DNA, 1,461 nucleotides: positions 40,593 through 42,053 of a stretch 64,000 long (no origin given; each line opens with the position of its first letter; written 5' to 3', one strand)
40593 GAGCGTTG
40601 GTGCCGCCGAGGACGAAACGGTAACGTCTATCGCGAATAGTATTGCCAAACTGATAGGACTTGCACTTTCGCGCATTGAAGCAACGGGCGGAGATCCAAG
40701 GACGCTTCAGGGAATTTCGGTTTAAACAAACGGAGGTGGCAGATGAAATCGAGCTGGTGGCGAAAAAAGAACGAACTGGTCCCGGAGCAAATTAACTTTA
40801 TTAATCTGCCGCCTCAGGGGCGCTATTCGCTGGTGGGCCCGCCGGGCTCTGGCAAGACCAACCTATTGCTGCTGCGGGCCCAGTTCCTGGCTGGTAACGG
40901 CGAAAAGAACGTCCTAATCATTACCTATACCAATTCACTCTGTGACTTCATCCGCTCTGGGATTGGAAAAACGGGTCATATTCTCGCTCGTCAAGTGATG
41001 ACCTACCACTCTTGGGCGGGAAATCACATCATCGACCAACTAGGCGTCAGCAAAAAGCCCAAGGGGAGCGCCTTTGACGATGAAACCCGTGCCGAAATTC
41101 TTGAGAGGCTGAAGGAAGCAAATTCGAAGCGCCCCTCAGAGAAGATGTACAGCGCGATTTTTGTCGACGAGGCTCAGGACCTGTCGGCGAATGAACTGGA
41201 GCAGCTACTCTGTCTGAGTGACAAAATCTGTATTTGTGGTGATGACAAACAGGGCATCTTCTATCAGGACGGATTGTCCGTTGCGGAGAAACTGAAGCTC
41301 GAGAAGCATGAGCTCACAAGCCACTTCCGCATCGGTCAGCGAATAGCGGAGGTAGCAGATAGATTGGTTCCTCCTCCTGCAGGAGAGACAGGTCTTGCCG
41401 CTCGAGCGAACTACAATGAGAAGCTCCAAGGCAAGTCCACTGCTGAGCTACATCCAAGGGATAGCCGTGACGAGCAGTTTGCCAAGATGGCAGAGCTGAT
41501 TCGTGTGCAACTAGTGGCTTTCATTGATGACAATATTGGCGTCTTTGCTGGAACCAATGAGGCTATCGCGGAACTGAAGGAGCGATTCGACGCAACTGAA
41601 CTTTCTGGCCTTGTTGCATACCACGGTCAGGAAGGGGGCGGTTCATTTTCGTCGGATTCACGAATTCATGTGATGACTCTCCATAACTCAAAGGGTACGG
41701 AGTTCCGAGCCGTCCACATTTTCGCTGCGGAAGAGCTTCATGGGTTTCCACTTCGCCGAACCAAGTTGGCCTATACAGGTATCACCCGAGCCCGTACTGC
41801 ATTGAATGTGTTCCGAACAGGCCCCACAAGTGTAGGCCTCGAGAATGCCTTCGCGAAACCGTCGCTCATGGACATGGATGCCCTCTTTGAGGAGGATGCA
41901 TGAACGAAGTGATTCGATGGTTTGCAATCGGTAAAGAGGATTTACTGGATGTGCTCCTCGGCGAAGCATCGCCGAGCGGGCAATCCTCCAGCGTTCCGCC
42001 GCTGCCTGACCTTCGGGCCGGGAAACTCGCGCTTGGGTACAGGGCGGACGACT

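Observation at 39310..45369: Low-GC four-gene cassette: Hanks kinase + minimal UvrD-like helicase + two unknown proteins (one membrane-anchored)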

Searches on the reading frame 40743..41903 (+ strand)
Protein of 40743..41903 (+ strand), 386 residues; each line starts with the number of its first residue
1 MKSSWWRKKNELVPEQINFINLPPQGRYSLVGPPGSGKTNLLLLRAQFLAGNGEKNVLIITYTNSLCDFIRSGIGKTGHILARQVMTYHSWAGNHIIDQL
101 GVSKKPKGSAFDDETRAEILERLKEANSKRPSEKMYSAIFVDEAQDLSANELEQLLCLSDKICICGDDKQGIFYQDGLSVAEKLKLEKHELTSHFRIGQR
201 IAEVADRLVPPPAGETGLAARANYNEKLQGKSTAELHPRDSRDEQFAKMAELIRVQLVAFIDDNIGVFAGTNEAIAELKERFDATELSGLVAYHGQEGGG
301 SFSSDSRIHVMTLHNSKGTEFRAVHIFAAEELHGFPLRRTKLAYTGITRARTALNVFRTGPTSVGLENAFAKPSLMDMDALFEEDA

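Call 3: search_protein_families(library=pfam, proteins=[window:40743-41903:+], max_evalue=0.1)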
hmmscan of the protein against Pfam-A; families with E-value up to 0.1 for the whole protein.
window:40743-41903:+ (386 aa): 14 families
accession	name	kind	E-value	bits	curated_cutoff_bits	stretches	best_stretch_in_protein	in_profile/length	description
PF00580.27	UvrD-helicase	-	4.1e-14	53.4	23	2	14-134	3-131/271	UvrD/REP helicase N-terminal domain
PF13245.12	AAA_19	-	3.6e-11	43.8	25.1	1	29-172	15-130/134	AAA domain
PF13538.12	UvrD_C_2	-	2.9e-10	40.3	27.4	1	308-356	2-51/52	UvrD-like helicase C-terminal domain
PF13361.12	UvrD_C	-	3.5e-07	30.4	25.6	1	301-356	280-345/350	UvrD-like helicase C-terminal domain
PF01443.25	Viral_helicase1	-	7.5e-07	29.6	21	1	305-357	174-227/228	Viral superfamily 1 RNA helicase core domain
PF13604.12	AAA_30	-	1.8e-05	25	27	1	30-170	23-127/191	AAA domain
PF13401.12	AAA_22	-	1.9e-05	25.4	27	1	28-160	8-109/130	AAA domain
PF04851.21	ResIII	-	0.0034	17.8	22.5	1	25-155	23-146/164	Type III restriction enzyme, res subunit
PF13191.12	AAA_16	-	0.0071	17.3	32.6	1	29-159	28-156/167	AAA ATPase domain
PF00004.35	AAA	-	0.027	15.4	21.2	0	30-151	3-73/131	ATPase family associated with various cellular activities (AAA)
PF13086.12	AAA_11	-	0.031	14.5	27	0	30-74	22-72/257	AAA domain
PF02562.22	PhoH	-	0.045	13.7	27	0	137-183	121-173/205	PhoH-like protein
PF24038.1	DUF7347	-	0.086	13.5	27.6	0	112-139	9-33/77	Domain of unknown function (DUF7347)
PF25199.1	nSTAND_NTPase5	-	0.097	12.9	34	0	29-61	45-77/145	Novel STAND NTPase 5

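Call 4: search_protein_families(library=padloc, proteins=[window:40743-41903:+], max_evalue=0.1)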
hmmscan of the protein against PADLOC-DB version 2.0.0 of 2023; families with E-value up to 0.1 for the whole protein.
window:40743-41903:+ (386 aa): 55 families (the best 25 are shown)
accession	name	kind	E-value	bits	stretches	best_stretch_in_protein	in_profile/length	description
PDLC01087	C3a187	-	2.5e-22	77.4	1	25-355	210-540/559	NERD+UvrD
PDLC00117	GajB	-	4.8e-17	59.7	3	303-367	510-584/604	UrvD helicase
PDLC00132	GajB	-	1.8e-15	54.6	2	134-214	213-304/625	UrvD helicase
PDLC00122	GajB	-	1.4e-14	51.9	2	107-209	136-247/502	UrvD helicase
PDLC03802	RTasHel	-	2.2e-13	48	2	133-209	190-273/675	DRT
PDLC00127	GajB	-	2.7e-13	47.3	3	8-128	5-130/594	UrvD helicase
PDLC00129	GajB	-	3.9e-13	46.9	2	134-210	225-310/594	UrvD helicase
PDLC00121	GajB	-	7.1e-12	42.6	2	109-286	177-357/565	UrvD helicase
PDLC00148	GajB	-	1.2e-11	42.3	2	120-176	135-193/369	UrvD helicase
PDLC00114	GajB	-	3.8e-11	40.3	3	30-124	25-126/635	UrvD helicase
PDLC00131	GajB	-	4.5e-11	40.4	2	126-209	237-324/647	UrvD helicase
PDLC00123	GajB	-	9.7e-11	39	2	304-339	438-472/540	UrvD helicase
PDLC04173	GajB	-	1.3e-10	38.8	1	27-176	11-165/471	-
PDLC00130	GajB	-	6.8e-10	35.8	2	304-354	505-564/589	UrvD helicase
PDLC00103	GajB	-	7.6e-10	36.3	2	301-335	514-548/612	UrvD helicase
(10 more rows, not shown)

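Call 17: search_protein_families(library=ncbifam, proteins=[window:40743-41903:+], max_evalue=0.01)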
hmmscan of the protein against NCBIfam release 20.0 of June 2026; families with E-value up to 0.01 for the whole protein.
window:40743-41903:+ (386 aa): 13 families
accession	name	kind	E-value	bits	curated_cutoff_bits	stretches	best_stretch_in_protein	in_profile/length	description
NF041464.1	HelD_BACSU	equivalog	2.3e-09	35.7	419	1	128-367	539-772/779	RNA polymerase recycling motor HelD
NF008743.0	PRK11773.1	equivalog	2.7e-09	36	965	1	283-356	527-612/720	DNA helicase II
TIGR01075.1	uvrD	equivalog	6.8e-09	34.6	1144.45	1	279-356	518-607/715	DNA helicase II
TIGR01074.1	rep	equivalog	1.5e-08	33.4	951.45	1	305-355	549-608/668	DNA helicase Rep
NF008276.0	PRK11054.1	equivalog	3.1e-08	32.6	543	0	34-120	218-307/684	DNA helicase IV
TIGR01073.1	pcrA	equivalog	2.1e-07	29.7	911.2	1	307-356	548-607/725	DNA helicase PcrA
TIGR01447.1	recD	equivalog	7.6e-07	28.1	310.15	1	307-359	525-575/597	exodeoxyribonuclease V subunit alpha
TIGR01448.2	helicase_RecD2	equivalog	6.5e-05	21.3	500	1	310-355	642-685/713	SF1B family DNA helicase RecD2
NF053713.1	helicas_STM2767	equivalog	9.5e-05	21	550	1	115-176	298-359/665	STM2767 family DEAD/DEAH box helicase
NF008127.0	PRK10875.1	equivalog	0.00038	19.1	671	1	308-358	543-591/619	exodeoxyribonuclease V subunit alpha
NF008172.0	PRK10919.1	equivalog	0.00041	18.7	1168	0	306-354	550-607/673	DNA helicase Rep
NF041254.1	motor_HelR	exception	0.002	16.5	750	0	128-170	511-555/706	RNA polymerase recycling motor ATPase HelR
TIGR03499.1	FlhF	equivalog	0.0022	18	174.15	1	23-61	196-235/286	flagellar biosynthesis GTPase FlhF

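Call 70: search_dna_similar(query=window:40743-41903:+, collection=plasmids, mode=protein, max_rows=25)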
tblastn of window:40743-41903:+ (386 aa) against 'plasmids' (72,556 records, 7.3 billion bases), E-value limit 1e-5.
Records with a match: 11; places in all: 11; records where one place covers at least 80% of the query: 5.
Best place of each record, by identity: <60% 11.
By first word of the organism name: Pseudomonas 4; Rhizobium 2; Nostoc 2; Cupriavidus 1; Ralstonia 1; Deinococcus 1.
By predicted mobility (MOB-suite, as given by PLSDB): non-mobilizable 4; conjugative 4; mobilizable 3.
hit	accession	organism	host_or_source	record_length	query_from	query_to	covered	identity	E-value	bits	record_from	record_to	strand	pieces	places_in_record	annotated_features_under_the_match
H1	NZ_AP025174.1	Cupriavidus sp. P-10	-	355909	1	357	92%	31.4%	5e-35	144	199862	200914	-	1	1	ATP-binding domain-containing protein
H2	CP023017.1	Ralstonia solanacearum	Solanum tuberosum,single cell,Potato ...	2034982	1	371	96%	30.0%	1e-31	134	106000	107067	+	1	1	hypothetical protein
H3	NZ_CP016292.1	Rhizobium leguminosarum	Vavilovia formosa,cell culture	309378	3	357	92%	29.1%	3e-34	141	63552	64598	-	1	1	ATP-binding domain-containing protein | protein kinase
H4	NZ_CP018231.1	Rhizobium leguminosarum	Vavilovia formosa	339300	3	357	92%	28.8%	2e-33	139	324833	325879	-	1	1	ATP-binding domain-containing protein | protein kinase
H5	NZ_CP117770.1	Nostoc sp. UHCC 0926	whole organism,lichen surface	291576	9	377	96%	24.6%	4e-12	76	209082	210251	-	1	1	UvrD-helicase domain-containing protein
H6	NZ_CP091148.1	Pseudomonas avellanae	hazelnut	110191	115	372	67%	26.0%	2e-7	61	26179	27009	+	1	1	3'-5' exonuclease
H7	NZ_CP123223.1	Pseudomonas amygdali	Aesculus hippocastanum,cell culture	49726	115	372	67%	23.9%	1e-6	58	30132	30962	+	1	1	UvrD-helicase domain-containing protein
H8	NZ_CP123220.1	Pseudomonas amygdali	Aesculus hippocastanum,cell culture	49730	115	372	67%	23.9%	1e-6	58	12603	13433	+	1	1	UvrD-helicase domain-containing protein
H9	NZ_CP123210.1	Pseudomonas amygdali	Aesculus hippocastanum,cell culture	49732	115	372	67%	23.9%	2e-6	58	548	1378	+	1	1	none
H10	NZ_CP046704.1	Nostoc sp. ATCC 53789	-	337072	9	174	43%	28.6%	2e-6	58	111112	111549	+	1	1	UvrD-helicase domain-containing protein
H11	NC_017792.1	Deinococcus gobiensis I-0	-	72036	11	172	42%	27.9%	4e-6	56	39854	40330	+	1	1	AAA family ATPase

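Call 71: get_annotated_region(hit=H3, flank=7000)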
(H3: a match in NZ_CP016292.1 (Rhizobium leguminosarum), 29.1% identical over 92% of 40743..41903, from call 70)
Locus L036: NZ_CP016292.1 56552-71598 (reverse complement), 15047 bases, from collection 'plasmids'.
description: Rhizobium leguminosarum strain Vaf10 plasmid unnamed4, complete sequence
organism: Rhizobium leguminosarum (NCBI taxid 384)
taxonomy: Bacteria; Pseudomonadota; Alphaproteobacteria; Hyphomicrobiales; Rhizobiaceae; Rhizobium; Rhizobium leguminosarum
host: -; source: Vavilovia formosa,cell culture; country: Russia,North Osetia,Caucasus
typing (MOB-suite, as given by PLSDB): conjugative; replicon rep_cluster_590; relaxase MOBQ; mating-pair formation MPF_T
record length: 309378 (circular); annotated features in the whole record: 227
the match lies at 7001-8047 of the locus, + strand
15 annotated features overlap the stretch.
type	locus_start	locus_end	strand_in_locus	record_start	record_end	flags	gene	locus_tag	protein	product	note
CDS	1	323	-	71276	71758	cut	-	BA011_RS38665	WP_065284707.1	hypothetical protein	-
CDS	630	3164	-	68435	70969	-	-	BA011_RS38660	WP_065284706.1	DEAD/DEAH box helicase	-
CDS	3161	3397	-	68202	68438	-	-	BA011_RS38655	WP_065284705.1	hypothetical protein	-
CDS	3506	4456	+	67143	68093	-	-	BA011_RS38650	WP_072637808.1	IS481 family transposase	-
CDS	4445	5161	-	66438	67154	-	-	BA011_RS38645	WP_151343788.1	DUF1837 domain-containing protein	-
CDS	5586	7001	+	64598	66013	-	-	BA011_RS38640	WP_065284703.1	protein kinase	GO:0006468 - protein phosphorylation [Evidence IEA]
CDS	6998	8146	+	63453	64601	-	-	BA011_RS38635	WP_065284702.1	ATP-binding domain-containing protein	-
CDS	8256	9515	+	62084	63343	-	-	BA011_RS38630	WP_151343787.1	hypothetical protein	-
CDS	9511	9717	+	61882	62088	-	-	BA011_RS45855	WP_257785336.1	FRG domain-containing protein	-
CDS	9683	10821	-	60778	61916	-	-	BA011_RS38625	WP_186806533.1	IS3 family transposase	-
CDS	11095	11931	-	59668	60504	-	-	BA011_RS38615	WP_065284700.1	oxidoreductase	-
CDS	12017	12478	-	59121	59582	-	-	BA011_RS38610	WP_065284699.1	VOC family protein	-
CDS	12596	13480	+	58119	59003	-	-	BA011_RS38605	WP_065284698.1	LysR family transcriptional regulator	-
CDS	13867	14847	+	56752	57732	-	-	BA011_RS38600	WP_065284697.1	3'-5' exonuclease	-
CDS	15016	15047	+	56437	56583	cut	-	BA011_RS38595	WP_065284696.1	DUF1127 domain-containing protein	-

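Call 72: get_annotated_region(hit=H1, flank=7000)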
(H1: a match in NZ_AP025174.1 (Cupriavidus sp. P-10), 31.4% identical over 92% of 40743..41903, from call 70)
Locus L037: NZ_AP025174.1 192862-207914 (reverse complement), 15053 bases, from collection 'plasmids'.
description: Cupriavidus sp. P-10 plasmid pMTS3, complete sequence
organism: Cupriavidus sp. P-10 (NCBI taxid 2027911)
taxonomy: Bacteria; Pseudomonadota; Betaproteobacteria; Burkholderiales; Burkholderiaceae; Cupriavidus; Cupriavidus sp. P-10
host: -; source: -; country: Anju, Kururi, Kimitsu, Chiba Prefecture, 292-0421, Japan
typing (MOB-suite, as given by PLSDB): non-mobilizable
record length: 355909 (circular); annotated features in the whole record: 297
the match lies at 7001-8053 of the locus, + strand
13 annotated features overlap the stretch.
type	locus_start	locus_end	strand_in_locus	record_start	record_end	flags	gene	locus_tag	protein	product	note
CDS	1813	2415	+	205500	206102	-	-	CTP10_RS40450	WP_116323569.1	hypothetical protein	-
CDS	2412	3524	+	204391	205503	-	-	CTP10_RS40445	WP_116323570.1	XRE family transcriptional regulator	-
CDS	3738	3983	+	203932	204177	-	-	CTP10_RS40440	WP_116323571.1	hypothetical protein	-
CDS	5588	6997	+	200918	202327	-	-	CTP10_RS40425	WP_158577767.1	protein kinase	GO:0006468 - protein phosphorylation [Evidence IEA]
CDS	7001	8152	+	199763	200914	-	-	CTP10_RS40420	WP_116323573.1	ATP-binding domain-containing protein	-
CDS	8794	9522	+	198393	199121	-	-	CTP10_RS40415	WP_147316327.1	hypothetical protein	-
CDS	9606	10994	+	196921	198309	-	-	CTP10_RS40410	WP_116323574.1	ATP-binding protein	-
CDS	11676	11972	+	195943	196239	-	-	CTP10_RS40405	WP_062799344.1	hypothetical protein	-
CDS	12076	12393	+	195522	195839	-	-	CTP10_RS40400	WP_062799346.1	hypothetical protein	-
CDS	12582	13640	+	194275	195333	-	-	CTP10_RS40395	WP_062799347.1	DMT family transporter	GO:0055085 - transmembrane transport [Evidence IEA]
CDS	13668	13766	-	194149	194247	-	-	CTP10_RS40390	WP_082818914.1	H-NS family nucleoid-associated regulatory protein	GO:0006355 - regulation of DNA-templated transcription [Evidence IEA]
CDS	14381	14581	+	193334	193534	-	-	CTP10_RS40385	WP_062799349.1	hypothetical protein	-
CDS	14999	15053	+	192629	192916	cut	-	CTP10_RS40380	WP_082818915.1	H-NS family nucleoid-associated regulatory protein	GO:0006355 - regulation of DNA-templated transcription [Evidence IEA]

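Call 88: search_protein_families(library=phrogs, proteins=[window:40743-41903:+], max_evalue=0.01)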
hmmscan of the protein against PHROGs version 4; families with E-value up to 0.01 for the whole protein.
window:40743-41903:+ (386 aa): 6 families
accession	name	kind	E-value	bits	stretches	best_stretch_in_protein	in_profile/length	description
phrog_1967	-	DNA, RNA and nucleotide metabolism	1.4e-32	114.2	3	8-121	149-263/776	DNA helicase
phrog_325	-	DNA, RNA and nucleotide metabolism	2.9e-13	50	1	17-206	483-654/986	Dda-like helicase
phrog_16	-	DNA, RNA and nucleotide metabolism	0.00076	18.8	1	24-154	289-396/986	DNA helicase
phrog_592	-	other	0.0019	19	0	116-161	58-105/193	thymidine kinase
phrog_1979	-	unknown function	0.0059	16.9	1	30-65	129-164/380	-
phrog_4412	-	DNA, RNA and nucleotide metabolism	0.0089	15.4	0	310-357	667-712/743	exonuclease V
